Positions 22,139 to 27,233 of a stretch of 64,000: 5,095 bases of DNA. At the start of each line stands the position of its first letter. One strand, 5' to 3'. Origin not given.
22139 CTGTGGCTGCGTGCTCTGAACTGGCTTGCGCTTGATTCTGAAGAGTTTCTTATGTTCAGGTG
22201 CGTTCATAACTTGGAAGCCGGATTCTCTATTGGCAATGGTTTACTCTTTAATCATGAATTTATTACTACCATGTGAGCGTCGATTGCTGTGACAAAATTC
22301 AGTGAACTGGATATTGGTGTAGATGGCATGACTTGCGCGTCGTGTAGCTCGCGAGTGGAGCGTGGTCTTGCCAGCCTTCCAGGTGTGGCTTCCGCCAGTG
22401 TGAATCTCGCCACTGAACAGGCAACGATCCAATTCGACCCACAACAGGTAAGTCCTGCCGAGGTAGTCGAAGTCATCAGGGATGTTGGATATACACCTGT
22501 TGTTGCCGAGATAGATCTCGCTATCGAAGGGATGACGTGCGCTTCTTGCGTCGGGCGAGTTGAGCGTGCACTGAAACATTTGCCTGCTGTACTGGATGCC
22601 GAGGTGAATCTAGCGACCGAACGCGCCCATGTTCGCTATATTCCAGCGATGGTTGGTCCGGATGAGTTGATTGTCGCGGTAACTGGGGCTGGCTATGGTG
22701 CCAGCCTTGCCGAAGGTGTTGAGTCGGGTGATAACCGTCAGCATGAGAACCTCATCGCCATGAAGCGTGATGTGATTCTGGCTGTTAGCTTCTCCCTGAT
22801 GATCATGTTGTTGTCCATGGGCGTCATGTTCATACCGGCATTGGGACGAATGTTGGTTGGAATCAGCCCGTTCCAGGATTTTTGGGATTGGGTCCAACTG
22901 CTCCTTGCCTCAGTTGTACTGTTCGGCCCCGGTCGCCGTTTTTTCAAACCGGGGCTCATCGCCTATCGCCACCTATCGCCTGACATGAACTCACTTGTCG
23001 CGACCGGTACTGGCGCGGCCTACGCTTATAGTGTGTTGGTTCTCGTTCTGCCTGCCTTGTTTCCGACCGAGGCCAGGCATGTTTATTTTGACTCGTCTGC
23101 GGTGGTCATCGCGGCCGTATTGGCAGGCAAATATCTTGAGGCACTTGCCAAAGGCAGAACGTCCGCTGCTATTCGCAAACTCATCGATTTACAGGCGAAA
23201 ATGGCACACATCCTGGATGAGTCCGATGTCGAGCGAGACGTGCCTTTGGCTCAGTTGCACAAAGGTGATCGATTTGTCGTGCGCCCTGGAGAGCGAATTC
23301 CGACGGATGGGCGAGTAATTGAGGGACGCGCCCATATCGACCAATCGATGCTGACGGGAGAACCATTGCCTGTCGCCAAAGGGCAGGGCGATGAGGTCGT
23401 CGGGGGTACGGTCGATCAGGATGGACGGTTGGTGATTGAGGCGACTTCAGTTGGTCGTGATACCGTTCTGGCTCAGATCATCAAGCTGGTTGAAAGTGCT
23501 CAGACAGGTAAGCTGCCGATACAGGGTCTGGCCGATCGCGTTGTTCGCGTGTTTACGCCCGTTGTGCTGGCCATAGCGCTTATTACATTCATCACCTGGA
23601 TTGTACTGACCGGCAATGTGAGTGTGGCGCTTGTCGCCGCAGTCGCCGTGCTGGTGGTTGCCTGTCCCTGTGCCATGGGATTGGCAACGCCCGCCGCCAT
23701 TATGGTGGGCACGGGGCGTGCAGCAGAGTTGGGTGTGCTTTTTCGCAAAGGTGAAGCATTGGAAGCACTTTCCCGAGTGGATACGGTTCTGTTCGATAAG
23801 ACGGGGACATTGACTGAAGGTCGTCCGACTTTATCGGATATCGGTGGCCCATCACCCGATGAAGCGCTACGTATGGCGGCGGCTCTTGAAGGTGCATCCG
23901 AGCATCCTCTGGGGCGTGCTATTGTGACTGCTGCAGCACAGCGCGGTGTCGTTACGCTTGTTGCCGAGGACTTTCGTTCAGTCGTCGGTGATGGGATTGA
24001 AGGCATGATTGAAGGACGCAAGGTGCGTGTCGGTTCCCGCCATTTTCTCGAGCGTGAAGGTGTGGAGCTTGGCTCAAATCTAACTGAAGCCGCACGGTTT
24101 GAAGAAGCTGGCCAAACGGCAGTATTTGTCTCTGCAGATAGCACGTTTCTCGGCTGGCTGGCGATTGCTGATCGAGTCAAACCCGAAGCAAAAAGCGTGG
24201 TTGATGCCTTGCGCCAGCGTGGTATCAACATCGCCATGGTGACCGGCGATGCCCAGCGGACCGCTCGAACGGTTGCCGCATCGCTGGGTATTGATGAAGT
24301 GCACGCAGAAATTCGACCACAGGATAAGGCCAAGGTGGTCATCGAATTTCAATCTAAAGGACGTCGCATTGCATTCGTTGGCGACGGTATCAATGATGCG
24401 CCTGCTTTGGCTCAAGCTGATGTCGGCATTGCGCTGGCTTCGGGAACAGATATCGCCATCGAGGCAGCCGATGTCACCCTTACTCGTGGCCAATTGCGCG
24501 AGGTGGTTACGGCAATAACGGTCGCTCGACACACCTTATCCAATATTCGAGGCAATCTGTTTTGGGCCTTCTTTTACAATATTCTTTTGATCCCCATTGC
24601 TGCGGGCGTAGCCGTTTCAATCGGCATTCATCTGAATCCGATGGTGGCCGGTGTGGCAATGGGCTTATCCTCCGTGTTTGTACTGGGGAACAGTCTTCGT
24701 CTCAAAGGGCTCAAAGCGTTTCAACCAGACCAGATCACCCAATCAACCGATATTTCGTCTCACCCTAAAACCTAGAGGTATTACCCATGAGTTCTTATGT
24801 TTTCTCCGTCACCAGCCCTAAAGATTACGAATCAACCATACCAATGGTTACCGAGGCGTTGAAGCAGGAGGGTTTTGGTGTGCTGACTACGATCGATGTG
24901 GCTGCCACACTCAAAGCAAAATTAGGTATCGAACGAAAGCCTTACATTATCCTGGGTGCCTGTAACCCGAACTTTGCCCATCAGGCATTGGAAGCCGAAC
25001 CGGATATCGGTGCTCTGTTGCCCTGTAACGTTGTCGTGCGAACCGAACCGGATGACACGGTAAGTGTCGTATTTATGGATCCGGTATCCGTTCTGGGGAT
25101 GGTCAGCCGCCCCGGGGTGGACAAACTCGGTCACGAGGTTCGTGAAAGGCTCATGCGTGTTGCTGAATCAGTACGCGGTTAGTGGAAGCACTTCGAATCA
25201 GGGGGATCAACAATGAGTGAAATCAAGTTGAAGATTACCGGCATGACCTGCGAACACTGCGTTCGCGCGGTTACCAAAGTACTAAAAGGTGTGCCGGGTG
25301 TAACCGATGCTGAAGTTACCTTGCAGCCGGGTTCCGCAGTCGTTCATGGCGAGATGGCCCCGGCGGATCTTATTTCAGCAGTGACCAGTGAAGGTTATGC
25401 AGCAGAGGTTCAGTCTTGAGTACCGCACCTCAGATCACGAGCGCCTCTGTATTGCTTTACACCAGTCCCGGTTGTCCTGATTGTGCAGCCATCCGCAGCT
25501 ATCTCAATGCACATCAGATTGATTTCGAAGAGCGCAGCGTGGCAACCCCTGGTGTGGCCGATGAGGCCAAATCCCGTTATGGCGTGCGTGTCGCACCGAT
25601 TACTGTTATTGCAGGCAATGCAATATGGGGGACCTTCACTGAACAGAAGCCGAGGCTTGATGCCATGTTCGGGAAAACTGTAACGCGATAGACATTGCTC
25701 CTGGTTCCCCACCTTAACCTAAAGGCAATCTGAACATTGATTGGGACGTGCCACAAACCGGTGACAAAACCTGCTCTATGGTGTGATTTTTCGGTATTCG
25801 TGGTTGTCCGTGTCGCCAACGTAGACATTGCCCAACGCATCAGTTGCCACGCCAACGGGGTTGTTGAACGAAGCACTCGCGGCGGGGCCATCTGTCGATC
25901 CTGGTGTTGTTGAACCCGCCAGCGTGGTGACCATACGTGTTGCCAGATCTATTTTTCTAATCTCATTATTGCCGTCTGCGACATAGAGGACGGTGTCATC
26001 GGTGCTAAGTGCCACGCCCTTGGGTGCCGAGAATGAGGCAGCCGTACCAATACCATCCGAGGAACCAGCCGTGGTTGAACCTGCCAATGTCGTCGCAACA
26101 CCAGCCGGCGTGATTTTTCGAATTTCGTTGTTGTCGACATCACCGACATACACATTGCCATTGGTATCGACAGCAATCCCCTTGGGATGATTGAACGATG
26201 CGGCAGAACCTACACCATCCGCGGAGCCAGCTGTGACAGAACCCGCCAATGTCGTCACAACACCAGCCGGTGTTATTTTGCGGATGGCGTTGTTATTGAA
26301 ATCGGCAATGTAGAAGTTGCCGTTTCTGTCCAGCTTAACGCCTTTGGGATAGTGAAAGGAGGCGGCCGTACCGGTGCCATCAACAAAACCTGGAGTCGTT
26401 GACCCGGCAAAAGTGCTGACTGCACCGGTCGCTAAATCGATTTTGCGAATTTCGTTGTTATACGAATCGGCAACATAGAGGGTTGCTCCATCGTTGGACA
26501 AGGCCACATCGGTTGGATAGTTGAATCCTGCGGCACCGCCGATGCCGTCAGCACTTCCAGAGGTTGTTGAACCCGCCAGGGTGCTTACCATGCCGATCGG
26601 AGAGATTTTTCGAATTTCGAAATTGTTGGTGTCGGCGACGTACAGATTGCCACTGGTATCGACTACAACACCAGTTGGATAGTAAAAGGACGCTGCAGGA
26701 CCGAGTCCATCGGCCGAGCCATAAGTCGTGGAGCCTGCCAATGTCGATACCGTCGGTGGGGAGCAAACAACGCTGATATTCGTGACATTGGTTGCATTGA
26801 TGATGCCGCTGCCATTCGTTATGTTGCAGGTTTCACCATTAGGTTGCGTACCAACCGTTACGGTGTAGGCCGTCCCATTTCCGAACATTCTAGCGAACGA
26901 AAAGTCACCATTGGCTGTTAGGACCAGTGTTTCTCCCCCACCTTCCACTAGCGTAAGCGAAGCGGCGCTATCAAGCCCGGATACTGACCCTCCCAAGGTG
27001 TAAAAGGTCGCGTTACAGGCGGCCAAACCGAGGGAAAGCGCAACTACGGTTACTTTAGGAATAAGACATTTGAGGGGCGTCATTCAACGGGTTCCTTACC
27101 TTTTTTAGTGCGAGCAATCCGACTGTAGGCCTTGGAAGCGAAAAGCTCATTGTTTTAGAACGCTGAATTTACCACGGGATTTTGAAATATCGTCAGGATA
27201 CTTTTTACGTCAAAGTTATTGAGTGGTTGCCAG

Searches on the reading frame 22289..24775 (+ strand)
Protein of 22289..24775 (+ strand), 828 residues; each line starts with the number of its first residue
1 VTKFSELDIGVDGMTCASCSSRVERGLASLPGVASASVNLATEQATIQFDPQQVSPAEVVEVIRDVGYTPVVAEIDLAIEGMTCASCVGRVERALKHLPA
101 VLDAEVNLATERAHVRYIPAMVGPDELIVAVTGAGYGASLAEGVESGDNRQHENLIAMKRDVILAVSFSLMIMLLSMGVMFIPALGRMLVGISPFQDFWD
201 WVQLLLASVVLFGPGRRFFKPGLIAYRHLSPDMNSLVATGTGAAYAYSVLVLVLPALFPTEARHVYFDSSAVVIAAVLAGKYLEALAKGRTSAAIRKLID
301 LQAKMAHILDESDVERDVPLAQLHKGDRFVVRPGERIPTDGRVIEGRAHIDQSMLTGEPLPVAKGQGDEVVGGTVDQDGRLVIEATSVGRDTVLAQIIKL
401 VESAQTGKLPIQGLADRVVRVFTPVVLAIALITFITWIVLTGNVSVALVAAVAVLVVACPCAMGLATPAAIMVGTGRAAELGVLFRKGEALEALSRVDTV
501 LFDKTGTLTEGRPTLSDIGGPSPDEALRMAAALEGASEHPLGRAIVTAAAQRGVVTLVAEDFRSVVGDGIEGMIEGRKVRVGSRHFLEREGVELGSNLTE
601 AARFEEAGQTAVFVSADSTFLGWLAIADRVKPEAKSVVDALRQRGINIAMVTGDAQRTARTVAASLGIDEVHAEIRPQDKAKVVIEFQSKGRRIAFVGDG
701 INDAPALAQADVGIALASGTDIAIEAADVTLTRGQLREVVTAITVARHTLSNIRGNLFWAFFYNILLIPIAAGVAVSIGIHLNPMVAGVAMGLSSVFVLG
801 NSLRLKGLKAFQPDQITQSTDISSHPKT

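Call 16: search_protein_families(library=pfam, proteins=[window:22289-24775:+], max_evalue=0.001)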
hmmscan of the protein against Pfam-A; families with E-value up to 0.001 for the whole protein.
window:22289-24775:+ (828 aa): 5 families
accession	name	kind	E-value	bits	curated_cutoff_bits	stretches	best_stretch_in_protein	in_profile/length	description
PF00122.25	E1-E2_ATPase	-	4.2e-57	193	28.1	1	301-480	2-180/181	E1-E2 ATPase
PF00702.32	Hydrolase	-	5e-36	125.3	26.4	1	497-711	1-191/191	haloacid dehalogenase-like hydrolase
PF00403.32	HMA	-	3.6e-34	117.4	24.8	2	11-69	4-62/62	Heavy-metal-associated domain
PF08282.18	Hydrolase_3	-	5.4e-07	30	20.9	0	688-731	200-243/255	haloacid dehalogenase-like hydrolase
PF12710.13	HAD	-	2e-05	25.6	27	1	629-707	84-188/189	haloacid dehalogenase-like hydrolase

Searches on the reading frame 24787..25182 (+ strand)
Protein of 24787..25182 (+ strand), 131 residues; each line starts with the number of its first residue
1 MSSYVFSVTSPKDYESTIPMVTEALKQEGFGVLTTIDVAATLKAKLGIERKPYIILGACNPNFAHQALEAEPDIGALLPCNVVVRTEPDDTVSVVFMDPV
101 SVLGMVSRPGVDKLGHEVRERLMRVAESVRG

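Call 16: search_protein_families(library=pfam, proteins=[window:24787-25182:+], max_evalue=0.001)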
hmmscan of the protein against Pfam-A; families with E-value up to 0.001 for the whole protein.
window:24787-25182:+ (131 aa): 1 family
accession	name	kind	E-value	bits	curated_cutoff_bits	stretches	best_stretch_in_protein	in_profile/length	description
PF03625.19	DUF302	-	1.3e-25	89.5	23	1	36-99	1-63/63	Domain of unknown function DUF302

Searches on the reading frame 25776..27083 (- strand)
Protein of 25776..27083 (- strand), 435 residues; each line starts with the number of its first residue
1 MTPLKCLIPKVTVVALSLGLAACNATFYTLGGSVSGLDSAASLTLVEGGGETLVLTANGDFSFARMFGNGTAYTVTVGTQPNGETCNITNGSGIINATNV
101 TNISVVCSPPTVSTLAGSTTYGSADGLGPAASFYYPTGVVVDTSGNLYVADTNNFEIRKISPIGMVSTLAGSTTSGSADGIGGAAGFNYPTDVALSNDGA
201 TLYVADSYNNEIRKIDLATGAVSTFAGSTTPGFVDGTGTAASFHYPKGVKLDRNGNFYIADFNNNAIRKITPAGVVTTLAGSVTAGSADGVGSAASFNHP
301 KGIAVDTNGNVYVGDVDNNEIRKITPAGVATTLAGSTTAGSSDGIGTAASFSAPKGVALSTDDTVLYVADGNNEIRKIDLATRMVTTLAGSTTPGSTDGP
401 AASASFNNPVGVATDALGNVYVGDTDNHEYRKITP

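Call 16: search_protein_families(library=pfam, proteins=[window:25776-27083:-], max_evalue=0.001)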
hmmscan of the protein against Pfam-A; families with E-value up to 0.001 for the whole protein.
window:25776-27083:- (435 aa): 7 families
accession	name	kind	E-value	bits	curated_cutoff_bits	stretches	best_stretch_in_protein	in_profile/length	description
PF01436.27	NHL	-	1.5e-39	132.5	20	5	133-159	1-27/28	NHL repeat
PF25021.1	TEN_NHL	-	9.5e-30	104.2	27.1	3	292-341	136-183/357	Teneurin NHL domain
PF08450.18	SGL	-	5.6e-18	65.9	26.3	1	139-277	91-217/246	SMP-30/Gluconolactonase/LRE-like region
PF06739.17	SBBP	-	1.6e-11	44.4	20.5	0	300-314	15-29/38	Beta-propeller repeat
PF01731.26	Arylesterase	-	1.5e-09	38.4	21.3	0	345-370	47-72/86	Arylesterase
PF24684.1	Vgb_lyase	-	7e-06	25.5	50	0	246-381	99-210/290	Virginiamycin B lyase family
PF22701.2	Mala_s_1-like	-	1.3e-05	25.5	27.5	0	301-386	91-164/195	Mal s 1 allergenic protein-like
